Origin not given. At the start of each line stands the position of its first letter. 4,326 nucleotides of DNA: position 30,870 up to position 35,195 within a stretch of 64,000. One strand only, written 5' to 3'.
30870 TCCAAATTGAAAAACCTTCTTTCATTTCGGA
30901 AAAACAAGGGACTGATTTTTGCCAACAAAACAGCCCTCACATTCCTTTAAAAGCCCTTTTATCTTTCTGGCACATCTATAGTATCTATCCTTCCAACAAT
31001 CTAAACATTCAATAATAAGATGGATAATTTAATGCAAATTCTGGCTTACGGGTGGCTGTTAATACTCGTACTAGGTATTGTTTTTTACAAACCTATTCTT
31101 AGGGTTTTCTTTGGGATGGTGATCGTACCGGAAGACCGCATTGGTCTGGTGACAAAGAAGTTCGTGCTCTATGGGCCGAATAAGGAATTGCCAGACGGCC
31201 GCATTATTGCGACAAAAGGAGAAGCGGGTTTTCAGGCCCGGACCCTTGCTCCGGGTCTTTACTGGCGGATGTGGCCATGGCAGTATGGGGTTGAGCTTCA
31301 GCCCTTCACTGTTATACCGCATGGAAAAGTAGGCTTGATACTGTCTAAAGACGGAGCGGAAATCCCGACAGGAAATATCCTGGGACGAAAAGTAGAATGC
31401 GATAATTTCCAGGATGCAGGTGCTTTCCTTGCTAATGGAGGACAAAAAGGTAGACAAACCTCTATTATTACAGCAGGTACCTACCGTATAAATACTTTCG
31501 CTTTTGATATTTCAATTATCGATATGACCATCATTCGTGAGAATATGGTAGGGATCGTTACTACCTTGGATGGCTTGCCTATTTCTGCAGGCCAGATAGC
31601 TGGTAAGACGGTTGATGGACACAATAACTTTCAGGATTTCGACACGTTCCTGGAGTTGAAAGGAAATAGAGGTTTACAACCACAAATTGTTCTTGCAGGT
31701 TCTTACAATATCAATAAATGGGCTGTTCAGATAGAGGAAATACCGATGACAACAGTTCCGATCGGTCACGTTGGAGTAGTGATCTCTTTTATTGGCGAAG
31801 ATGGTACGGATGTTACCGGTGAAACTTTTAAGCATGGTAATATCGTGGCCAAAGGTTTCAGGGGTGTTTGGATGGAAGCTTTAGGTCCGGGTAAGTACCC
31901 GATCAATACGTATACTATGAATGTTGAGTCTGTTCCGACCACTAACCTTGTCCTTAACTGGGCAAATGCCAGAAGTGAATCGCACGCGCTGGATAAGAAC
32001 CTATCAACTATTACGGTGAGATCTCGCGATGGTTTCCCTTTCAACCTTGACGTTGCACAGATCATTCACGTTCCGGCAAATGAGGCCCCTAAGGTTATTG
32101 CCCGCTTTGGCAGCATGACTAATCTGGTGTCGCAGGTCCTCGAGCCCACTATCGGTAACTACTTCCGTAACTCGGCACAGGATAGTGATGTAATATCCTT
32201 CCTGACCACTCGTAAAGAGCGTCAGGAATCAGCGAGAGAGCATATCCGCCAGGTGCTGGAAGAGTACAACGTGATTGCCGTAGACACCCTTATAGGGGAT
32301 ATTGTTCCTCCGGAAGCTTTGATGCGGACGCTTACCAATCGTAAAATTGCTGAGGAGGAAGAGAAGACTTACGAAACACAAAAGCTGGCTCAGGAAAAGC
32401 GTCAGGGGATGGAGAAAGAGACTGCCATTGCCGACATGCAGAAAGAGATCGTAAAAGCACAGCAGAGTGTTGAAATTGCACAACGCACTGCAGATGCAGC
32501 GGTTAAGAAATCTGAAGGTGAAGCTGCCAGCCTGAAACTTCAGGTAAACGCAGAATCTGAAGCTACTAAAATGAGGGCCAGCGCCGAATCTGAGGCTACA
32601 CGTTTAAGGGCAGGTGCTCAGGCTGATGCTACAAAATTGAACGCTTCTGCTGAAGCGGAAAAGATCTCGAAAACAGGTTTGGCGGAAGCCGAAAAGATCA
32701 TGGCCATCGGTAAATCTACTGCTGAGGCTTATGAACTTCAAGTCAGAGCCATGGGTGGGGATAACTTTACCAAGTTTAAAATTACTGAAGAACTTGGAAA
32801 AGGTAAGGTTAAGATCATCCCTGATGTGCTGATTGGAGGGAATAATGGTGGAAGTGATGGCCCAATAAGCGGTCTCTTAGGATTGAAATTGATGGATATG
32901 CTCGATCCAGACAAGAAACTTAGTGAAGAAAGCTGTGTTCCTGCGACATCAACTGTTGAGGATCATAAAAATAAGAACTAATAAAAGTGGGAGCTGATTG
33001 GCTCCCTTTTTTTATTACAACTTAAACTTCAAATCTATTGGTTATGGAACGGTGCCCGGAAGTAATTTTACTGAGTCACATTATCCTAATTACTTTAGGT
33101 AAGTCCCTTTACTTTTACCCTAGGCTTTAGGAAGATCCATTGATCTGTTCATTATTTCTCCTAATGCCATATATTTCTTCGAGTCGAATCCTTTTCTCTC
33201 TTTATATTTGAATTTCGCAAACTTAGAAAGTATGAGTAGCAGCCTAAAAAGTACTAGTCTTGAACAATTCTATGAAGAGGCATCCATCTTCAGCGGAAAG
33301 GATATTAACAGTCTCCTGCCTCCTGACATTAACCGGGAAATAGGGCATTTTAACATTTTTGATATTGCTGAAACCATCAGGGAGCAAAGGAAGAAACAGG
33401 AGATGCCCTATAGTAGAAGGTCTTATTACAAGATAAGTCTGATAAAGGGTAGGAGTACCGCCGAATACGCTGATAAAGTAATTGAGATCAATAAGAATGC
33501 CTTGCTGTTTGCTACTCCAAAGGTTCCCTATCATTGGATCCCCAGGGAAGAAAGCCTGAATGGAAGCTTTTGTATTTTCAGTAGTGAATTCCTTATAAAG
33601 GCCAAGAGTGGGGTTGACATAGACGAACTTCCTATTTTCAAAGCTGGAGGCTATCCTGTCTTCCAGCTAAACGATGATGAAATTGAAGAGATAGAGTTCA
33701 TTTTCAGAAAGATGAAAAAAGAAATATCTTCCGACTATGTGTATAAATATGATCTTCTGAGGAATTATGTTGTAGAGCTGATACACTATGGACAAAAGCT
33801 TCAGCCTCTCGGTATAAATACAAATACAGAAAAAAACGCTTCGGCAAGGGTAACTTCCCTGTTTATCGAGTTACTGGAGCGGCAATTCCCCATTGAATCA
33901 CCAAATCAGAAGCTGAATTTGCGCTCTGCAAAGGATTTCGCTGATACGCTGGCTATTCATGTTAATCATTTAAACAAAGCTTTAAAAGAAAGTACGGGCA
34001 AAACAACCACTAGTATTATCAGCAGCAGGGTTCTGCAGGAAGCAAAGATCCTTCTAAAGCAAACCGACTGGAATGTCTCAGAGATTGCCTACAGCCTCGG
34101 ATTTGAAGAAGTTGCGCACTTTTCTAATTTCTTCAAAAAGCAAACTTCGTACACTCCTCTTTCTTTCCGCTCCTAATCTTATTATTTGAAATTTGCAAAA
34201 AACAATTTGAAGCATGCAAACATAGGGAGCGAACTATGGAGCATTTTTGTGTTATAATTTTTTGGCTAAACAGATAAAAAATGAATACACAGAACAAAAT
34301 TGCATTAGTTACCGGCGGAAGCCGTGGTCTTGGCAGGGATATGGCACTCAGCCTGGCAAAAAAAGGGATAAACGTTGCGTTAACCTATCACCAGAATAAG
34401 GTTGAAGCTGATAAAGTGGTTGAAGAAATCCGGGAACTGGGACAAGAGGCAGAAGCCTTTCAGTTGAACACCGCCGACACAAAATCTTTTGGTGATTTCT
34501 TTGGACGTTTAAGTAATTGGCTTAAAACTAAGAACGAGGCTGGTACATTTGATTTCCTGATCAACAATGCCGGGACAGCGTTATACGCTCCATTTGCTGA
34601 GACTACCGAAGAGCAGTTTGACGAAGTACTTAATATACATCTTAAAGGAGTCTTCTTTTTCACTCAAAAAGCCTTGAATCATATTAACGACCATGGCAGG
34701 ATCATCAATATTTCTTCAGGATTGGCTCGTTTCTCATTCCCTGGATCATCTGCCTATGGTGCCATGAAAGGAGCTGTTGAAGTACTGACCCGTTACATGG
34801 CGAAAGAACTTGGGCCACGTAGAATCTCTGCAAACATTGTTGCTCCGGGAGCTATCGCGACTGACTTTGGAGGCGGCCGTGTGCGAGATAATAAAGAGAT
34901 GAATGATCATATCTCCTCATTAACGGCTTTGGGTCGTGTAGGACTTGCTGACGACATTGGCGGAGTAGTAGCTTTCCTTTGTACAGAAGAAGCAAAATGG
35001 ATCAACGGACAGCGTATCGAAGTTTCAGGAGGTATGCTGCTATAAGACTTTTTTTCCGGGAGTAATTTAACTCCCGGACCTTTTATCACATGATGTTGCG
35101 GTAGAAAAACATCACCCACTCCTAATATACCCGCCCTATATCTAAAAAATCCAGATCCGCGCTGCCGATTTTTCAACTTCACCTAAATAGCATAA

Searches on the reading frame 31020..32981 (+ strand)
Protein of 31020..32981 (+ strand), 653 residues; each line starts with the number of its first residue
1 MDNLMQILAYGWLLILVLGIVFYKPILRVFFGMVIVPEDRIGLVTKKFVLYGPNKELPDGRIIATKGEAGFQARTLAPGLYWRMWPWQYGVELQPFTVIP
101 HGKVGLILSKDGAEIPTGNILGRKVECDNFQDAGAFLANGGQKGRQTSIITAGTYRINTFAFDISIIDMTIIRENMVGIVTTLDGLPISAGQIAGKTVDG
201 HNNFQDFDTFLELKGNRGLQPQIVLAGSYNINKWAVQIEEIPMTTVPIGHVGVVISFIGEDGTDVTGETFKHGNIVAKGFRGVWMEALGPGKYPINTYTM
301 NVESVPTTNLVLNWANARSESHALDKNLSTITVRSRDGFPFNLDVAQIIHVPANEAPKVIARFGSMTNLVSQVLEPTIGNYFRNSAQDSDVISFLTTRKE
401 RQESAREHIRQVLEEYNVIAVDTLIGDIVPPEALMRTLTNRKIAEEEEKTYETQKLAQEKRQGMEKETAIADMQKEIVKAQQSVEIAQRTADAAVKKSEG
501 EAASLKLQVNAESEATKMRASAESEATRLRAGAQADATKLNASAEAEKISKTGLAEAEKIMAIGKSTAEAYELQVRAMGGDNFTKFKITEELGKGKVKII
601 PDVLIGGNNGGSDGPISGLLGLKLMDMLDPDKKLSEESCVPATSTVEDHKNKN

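Call 61: search_protein_families(library=pfam, proteins=[window:31020-32981:+], max_evalue=0.0001)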
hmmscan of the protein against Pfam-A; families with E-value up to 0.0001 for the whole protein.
window:31020-32981:+ (653 aa): 1 family
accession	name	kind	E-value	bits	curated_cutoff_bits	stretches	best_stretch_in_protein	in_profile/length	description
PF01145.31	Band_7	-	5.7e-22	79.1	23.6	1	245-454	2-166/176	SPFH domain / Band 7 family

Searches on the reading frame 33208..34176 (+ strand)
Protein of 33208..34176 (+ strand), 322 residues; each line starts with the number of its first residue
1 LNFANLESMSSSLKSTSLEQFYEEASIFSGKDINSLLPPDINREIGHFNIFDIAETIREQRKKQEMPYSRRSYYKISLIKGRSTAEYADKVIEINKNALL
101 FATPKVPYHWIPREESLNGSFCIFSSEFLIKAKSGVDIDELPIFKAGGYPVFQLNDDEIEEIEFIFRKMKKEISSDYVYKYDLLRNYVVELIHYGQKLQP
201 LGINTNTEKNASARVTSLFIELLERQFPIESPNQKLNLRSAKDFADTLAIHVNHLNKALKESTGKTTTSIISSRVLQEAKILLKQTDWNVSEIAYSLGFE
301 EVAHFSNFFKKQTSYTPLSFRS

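Call 61: search_protein_families(library=pfam, proteins=[window:33208-34176:+], max_evalue=0.0001)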
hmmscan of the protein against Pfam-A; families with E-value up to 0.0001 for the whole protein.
window:33208-34176:+ (322 aa): 2 families
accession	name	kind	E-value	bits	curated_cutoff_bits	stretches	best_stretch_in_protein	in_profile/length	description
PF12833.13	HTH_18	-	1.7e-17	63.9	33.6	1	245-321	2-78/80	Helix-turn-helix domain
PF00165.29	HTH_AraC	-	9.4e-11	42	26.6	1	283-321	1-41/42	Bacterial regulatory helix-turn-helix proteins, AraC family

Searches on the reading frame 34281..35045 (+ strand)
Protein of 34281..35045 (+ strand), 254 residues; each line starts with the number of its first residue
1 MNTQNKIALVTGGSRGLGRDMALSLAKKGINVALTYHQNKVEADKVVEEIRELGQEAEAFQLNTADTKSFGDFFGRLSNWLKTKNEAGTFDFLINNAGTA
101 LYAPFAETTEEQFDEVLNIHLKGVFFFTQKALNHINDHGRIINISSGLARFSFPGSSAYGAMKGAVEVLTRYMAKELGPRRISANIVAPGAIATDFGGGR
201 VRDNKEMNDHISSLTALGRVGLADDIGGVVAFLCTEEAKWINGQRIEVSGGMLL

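Call 61: search_protein_families(library=pfam, proteins=[window:34281-35045:+], max_evalue=0.0001)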
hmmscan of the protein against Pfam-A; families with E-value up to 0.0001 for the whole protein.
window:34281-35045:+ (254 aa): 3 families
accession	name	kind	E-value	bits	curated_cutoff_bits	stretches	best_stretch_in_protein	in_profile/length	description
PF13561.12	adh_short_C2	-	1.2e-54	185.8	27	1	15-252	6-235/236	Enoyl-(Acyl carrier protein) reductase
PF00106.31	adh_short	-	5.7e-46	156.9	26.6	1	6-198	1-188/195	short chain dehydrogenase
PF08659.16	KR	-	4.3e-09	37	22.6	1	9-175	4-165/180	KR domain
